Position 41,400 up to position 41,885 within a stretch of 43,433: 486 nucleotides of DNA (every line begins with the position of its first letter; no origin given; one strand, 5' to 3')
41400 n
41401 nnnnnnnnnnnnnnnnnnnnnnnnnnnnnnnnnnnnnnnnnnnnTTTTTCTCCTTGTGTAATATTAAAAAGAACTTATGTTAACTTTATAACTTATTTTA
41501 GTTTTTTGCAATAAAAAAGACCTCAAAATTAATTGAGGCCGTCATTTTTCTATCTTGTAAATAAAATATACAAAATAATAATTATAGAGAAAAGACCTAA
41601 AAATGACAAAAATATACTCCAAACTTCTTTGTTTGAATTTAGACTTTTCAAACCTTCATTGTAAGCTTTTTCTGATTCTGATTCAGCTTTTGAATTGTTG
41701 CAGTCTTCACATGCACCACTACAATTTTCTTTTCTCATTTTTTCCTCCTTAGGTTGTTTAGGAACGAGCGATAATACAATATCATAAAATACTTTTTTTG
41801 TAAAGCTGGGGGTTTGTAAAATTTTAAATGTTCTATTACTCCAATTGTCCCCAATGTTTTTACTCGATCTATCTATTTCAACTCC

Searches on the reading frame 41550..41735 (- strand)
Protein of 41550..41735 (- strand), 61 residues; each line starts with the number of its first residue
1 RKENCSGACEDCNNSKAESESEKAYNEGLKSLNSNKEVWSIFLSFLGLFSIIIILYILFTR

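Call 45: search_protein_families(library=pfam, proteins=[window:41550-41735:-], max_evalue=10)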
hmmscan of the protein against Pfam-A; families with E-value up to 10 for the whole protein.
window:41550-41735:- (61 aa): 2 families
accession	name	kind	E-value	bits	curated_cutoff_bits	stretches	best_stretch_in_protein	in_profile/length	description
PF06024.17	Orf78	-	0.0054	17.4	29.4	1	16-59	35-82/101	Orf78 (ac78)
PF09451.16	ATG27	-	0.11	12.9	27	1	8-60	172-213/261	Autophagy-related protein 27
